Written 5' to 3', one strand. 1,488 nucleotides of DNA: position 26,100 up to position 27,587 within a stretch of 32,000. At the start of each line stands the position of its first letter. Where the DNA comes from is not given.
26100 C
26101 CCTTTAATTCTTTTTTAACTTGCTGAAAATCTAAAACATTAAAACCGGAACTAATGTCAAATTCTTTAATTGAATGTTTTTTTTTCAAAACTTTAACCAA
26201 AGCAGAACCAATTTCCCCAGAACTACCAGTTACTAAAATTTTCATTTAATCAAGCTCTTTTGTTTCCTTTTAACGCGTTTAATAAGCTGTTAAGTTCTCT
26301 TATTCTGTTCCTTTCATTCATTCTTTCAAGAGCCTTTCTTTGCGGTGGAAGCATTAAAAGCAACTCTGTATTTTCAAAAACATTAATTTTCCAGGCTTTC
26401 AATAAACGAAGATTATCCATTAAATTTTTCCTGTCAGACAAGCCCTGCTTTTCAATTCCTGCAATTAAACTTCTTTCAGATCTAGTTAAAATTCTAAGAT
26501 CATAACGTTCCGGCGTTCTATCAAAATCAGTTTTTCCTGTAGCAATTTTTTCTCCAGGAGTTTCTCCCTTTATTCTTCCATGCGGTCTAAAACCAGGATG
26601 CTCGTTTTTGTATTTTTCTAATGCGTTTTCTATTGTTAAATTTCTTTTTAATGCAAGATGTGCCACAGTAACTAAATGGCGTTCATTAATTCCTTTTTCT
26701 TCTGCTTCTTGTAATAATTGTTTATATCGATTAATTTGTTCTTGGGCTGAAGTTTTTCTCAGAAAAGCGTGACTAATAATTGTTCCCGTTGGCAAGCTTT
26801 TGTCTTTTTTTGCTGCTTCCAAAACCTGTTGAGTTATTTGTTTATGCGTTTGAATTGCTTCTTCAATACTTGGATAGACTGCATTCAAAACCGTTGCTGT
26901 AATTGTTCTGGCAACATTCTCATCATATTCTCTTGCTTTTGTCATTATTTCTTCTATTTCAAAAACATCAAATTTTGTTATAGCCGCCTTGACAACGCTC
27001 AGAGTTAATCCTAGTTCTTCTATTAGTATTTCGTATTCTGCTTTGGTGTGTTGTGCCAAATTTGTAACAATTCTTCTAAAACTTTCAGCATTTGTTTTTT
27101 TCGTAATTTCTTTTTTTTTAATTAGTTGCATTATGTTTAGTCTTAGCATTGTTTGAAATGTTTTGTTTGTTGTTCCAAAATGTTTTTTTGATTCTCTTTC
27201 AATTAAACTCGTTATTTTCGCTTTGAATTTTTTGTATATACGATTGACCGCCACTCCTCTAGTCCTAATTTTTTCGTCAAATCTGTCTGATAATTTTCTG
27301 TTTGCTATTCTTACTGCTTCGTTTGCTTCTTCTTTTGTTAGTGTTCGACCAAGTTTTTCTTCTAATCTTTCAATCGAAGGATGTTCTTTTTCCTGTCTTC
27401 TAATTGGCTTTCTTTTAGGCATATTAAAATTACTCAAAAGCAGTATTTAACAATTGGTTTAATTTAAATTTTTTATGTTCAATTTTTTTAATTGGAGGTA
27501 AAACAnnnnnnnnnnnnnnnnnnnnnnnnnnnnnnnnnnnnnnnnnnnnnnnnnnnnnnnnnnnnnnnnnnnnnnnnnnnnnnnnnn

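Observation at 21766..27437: Four-copy array of an unrecognised ~390-aa helical module, in one operon with an SDR epimerase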

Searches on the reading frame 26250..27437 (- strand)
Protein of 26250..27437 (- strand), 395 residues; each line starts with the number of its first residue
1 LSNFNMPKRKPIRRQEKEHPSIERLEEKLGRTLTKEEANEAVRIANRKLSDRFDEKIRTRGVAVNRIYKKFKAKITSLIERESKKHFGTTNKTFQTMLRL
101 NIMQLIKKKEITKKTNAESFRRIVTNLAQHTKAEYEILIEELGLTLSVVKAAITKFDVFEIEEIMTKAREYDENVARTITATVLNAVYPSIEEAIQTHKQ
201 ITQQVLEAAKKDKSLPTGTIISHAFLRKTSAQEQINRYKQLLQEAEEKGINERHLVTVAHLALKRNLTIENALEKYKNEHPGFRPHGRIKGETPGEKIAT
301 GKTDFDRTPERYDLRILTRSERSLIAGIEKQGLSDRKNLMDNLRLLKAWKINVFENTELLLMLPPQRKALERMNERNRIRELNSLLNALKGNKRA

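Call 3: search_protein_families(library=pfam, proteins=[window:26250-27437:-], max_evalue=1)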
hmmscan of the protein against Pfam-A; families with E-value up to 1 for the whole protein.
window:26250-27437:- (395 aa): 5 families
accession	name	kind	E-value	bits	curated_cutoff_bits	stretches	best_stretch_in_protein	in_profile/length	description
PF10441.14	Urb2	-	0.0063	16.9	27.1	1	80-209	64-188/209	Urb2/Npa2 family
PF20741.3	GKRP-like_C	-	0.037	15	27.7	1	178-239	32-94/100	C-terminal lid domain of glucokinase regulatory protein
PF09010.15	AsiA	-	0.06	13.9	25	1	112-134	46-68/85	Anti-Sigma Factor A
PF21074.2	GDH_C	-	0.12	11.9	26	0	143-192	90-140/339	Glutamate dehydrogenase, C-terminal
PF18780.6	HNH_repeat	-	0.13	13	26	1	22-53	10-41/54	Homing endonuclease associated repeat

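Call 4: search_protein_families(library=ncbifam, proteins=[window:26250-27437:-], max_evalue=1)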
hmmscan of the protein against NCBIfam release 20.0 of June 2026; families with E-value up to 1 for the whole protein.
window:26250-27437:- (395 aa): 0 families

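Call 17: search_protein_families(library=phrogs, proteins=[window:26250-27437:-], max_evalue=1)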
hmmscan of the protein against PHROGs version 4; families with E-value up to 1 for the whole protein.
window:26250-27437:- (395 aa): 2 families
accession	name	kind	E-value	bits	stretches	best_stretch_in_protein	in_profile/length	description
phrog_26306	-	unknown function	0.011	16.9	1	18-72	15-67/100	-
phrog_35306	-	unknown function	0.11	13.9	0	23-59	50-86/90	-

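Call 19: predict_structure(alignment_id=A1)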
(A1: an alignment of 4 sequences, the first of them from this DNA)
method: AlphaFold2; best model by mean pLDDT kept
length: 395 residues; sequences in the alignment: 4
mean_pLDDT: 71.7   pTM: 0.47
mean pLDDT of the five models: 71.7, 71.2, 70.0, 70.0, 68.9
residues with pLDDT >= 90: 27; 70-90: 255; 50-70: 38; < 50: 75
segments of 3 or more residues with pLDDT < 50: 1-23, 48-61, 283-315, 393-395
pLDDT, mean of each block of 10 residues (from residue 1): 35 32 54 57 51 43 64 85 89 85 75 79 83 84 80 73 84 80 81 88 90 85 87 92 87 82 86 79 40 29 28 54 82 82 83 81 83 77 77 51
secondary structure, 60 per line:
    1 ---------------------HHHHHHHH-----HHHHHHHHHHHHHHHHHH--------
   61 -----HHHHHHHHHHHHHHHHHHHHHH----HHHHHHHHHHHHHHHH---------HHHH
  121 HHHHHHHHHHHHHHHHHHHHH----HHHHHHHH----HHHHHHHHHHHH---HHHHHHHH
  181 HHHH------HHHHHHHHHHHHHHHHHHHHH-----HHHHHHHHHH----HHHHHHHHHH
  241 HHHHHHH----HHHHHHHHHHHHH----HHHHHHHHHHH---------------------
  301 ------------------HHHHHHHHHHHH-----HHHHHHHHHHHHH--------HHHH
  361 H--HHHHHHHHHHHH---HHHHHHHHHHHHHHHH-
elements in order: H22-29 H35-52 H66-87 H92-107 H117-141 H146-153 H158-169 H173-184 H191-211 H217-226 H231-247 H252-264 H269-279 H319-330 H336-348 H357-361 H364-375 H379-394

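Call 26: fold_search(model_id=the predicted structure, library=pdb)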
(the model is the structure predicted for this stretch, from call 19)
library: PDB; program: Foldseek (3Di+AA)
matches with E <= 10: 40; with E <= 0.001: 0
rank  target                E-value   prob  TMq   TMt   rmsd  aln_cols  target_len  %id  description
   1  4yxx                  3.5e-01  0.82  0.22  0.35  15.7       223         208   15  Computationally designed left-handed alpha/alpha toroid with 6 repeats (released 2015-12-16)
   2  8c3w                  4.7e-01  0.66  0.22  0.33  16.3       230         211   18  Crystal structure of a computationally designed heme binding protein, dnHEM1 (released 2023-07-05)
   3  4yxz                  5.2e-01  0.35  0.17  0.22  12.6       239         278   17  Computationally designed left-handed alpha/alpha toroid with 9 repeats (released 2015-12-16)
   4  5byo_A                6.4e-01  0.33  0.19  0.20  17.8       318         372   16  Computationally designed left-handed alpha/alpha toroid with 12 repeats (released 2015-12-16)
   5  9gvf                  7.6e-01  0.54  0.22  0.35  15.9       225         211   17  Crystal structure of a computationally designed protein (released 2025-10-08)
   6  4cja_A                9.1e-01  0.47  0.23  0.14  10.0       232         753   12  BurrH DNA-binding protein from Burkholderia rhizoxinica in complex with its target DNA (released 2014-07-09)
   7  3ugm_A                9.9e-01  0.44  0.25  0.14  11.0       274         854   13  Structure of TAL effector PthXo1 bound to its DNA target (released 2012-01-04)
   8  9ukn_F                9.9e-01  0.11  0.15  0.17  26.3       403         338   16  CryoEM structure of the T.thermophilus transcription initiation complex (released 2025-10-22)
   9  9ujl_F                1.0e+00  0.09  0.14  0.16  27.1       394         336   14  CryoEM structure of the T.thermophilus transcription initiation complex in the presence of Ap4A (released 2025-10-22)
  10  4osm_B                1.2e+00  0.38  0.22  0.19  11.3       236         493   13  Crystal structure of the S505H mutant of TAL effector dHax3 (released 2014-05-28)
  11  6bzo_F                1.2e+00  0.06  0.11  0.12  30.3       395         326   12  Mtb RNAP Holo/RbpA/Fidaxomicin/upstream fork DNA (released 2018-03-28)
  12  8s6p                  1.5e+00  0.35  0.21  0.33  16.0       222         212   16  Crystal structure of a computationally designed protein bound to a Ru-containing cofactor (released 2025-05-28)
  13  9h3c                  1.7e+00  0.33  0.21  0.33  16.1       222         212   17  De novo designed alpha helical toroidal protein with a Ru-cofactor (released 2025-10-22)
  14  6ccv_F                2.2e+00  0.06  0.11  0.14  28.3       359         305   12  Crystal structure of a Mycobacterium smegmatis RNA polymerase transcription initiation complex with inhibitor Rifampic (released 2018-08-15)
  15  4xlp_F                2.2e+00  0.06  0.12  0.13  26.6       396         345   13  Crystal structure of T.aquaticus transcription initiation complex containing upstream fork promoter (released 2015-09-23)
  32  3n7q_A                7.8e+00  0.10  0.21  0.26   9.9       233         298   14  Crystal structure of human mitochondrial mTERF fragment (aa 99-399) in complex with a 12-mer DNA encompassing the tRNA (released 2010-06-16)
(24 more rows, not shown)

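Call 68: fold_search(model_id=the predicted structure, library=viral)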
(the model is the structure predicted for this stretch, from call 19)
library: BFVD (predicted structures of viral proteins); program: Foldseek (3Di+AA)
matches with E <= 10: 48; with E <= 0.001: 0
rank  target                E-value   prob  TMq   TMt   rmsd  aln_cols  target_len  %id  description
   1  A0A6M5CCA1            9.5e-01  0.13  0.15  0.12  35.4       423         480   12  (no name in the UniProt tables at hand)
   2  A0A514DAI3            1.2e+00  0.09  0.11  0.06  23.3       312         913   14  (no name in the UniProt tables at hand)
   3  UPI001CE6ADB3         1.4e+00  0.10  0.13  0.09  24.6       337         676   11  (no name look-up for this kind of identifier)
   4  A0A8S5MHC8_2          1.6e+00  0.04  0.11  0.07  25.7       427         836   13  Tail tape measure protein [Myoviridae sp. ct9Ns12]
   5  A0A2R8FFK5            1.8e+00  0.13  0.09  0.16  19.5       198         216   11  Uncharacterized protein [Cedratvirus Zaza IHUMI]
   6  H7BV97                1.8e+00  0.05  0.11  0.08  26.2       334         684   16  (no name in the UniProt tables at hand)
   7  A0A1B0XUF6            2.4e+00  0.13  0.16  0.26  22.5       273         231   13  (no name in the UniProt tables at hand)
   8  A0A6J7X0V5            2.5e+00  0.08  0.16  0.07  27.9       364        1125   13  Tape measure domain-containing protein [uncultured Caudovirales phage]
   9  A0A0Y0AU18            3.1e+00  0.07  0.15  0.12  22.6       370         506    9  Sporulation sigma factor SigF [Bacillus phage Eldridge]
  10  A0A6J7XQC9            3.5e+00  0.07  0.14  0.11  19.9       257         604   14  Uncharacterized protein [uncultured Caudovirales phage]
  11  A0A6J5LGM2            3.7e+00  0.04  0.14  0.09  24.8       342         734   12  Uncharacterized protein [uncultured Caudovirales phage]
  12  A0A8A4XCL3            3.9e+00  0.08  0.09  0.07  25.0       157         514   15  Capsid protein (Fragment) [Luscinia sibilans parvo-like hybrid virus]
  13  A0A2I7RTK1            4.0e+00  0.04  0.15  0.11  23.1       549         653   11  (no name in the UniProt tables at hand)
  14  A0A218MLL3            4.0e+00  0.03  0.13  0.13  28.6       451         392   14  Uncharacterized protein [uncultured virus]
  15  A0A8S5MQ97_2          4.0e+00  0.02  0.09  0.05  35.8       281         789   14  Tape measure domain protein [Siphoviridae sp. ctaLC6]
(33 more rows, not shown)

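Call 81: search_protein_families(library=padloc, proteins=[window:26250-27422:-], max_evalue=0.1)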
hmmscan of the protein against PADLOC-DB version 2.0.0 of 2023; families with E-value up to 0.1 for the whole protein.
window:26250-27422:- (390 aa): 1 family
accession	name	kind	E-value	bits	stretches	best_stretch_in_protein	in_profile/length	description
PDLC04821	PDC-S02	-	0.0057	14.8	1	67-130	14-75/133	-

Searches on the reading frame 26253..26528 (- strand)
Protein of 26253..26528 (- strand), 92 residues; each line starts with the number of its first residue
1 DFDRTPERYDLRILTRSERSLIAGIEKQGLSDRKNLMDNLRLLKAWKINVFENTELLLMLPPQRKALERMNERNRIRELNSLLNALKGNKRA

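Call 44: search_protein_families(library=pfam, alignment_id=A4, max_evalue=10)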
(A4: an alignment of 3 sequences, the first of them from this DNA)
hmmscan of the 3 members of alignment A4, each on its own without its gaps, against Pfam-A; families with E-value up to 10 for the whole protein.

A. member 1, seq(92 aa): 1 family
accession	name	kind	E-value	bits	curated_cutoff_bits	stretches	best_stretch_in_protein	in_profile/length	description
PF00010.31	HLH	-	0.032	14.5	20.7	1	66-87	3-24/53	Helix-loop-helix DNA-binding domain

B. families by the number of members that match (of 3 scanned): 1 family
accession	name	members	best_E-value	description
PF00010.31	HLH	1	0.032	Helix-loop-helix DNA-binding domain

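Call 45: search_solved_structures(query=A4, max_evalue=10)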
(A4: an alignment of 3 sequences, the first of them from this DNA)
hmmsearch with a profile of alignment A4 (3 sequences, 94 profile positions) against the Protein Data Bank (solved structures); distinct sequences matched with E-value up to 10: 2.
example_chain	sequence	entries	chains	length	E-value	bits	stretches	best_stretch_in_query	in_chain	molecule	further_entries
3h9p_A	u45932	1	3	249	0.59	13.7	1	21-71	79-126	putative triphosphoribosyl-dephospho-coA synthase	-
7k3h_A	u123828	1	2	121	1.4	12.5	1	65-84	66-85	Network hallucinated protein 0217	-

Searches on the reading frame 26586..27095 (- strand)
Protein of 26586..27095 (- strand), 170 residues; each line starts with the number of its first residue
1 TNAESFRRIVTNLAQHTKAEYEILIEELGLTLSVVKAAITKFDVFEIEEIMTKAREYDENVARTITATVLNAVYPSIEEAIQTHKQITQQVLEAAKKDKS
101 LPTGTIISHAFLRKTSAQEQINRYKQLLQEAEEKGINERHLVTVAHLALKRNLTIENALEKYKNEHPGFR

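Call 32: find_homologous_proteins(query=A3, max_evalue=0.001)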
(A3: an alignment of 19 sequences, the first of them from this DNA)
Query A3 (19 sequences) (170 aa, profile of the alignment): 3 proteins with E <= 0.001 among 5917 candidates.
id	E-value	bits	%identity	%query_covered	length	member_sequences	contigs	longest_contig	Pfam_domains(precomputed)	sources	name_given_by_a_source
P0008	4.0e-39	152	25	31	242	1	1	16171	-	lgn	-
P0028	1.9e-30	124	-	-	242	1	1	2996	-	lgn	-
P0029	9.4e-13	66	-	-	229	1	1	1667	-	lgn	-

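Call 56: search_solved_structures(query=A3, max_evalue=10, show_alignments=2)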
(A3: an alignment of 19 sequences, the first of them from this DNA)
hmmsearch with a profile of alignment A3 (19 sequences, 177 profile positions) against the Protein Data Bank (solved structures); distinct sequences matched with E-value up to 10: 14.
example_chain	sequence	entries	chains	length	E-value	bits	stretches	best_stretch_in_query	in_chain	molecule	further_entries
5jr9_B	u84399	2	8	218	0.012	18.6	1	75-143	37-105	NEQ131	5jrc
5jr9_C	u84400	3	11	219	0.012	18.6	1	75-143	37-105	NEQ131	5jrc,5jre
5jr9_A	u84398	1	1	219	0.012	18.6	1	75-143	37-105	NEQ131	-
9s1t_A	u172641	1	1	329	0.033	17.1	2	125-170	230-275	De novo designed helical barrel - 6H5L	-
3hmf_A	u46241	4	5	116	0.074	16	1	62-95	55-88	Protein polybromo-1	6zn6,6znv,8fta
3ljw_A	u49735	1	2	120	0.079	15.9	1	62-95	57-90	Protein polybromo-1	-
2ktb_B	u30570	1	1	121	0.08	15.9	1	62-95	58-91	Protein polybromo-1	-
9y0i_A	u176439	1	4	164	0.15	15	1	43-169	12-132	CSD20f3A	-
7uni_A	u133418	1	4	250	0.22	14.4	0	62-104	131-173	SP2-ZnPPaM designed chlorophyll dimer protein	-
7unh_A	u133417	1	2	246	0.38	13.6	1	63-104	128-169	SP2 designed chlorophyll dimer protein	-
3n73_A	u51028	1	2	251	0.86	12.5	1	98-137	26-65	Putative 4-hydroxy-2-oxoglutarate aldolase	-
9l7c_I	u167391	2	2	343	1.1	12.2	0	100-154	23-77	Type III-B CRISPR module RAMP protein Cmr6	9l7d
3x1l_H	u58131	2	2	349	1.1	12.1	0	100-154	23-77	Cmr6 | CRISPR type III-associated protein domain-containing protein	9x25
4tql_A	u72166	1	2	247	1.3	11.9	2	79-140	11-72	Three helix bundle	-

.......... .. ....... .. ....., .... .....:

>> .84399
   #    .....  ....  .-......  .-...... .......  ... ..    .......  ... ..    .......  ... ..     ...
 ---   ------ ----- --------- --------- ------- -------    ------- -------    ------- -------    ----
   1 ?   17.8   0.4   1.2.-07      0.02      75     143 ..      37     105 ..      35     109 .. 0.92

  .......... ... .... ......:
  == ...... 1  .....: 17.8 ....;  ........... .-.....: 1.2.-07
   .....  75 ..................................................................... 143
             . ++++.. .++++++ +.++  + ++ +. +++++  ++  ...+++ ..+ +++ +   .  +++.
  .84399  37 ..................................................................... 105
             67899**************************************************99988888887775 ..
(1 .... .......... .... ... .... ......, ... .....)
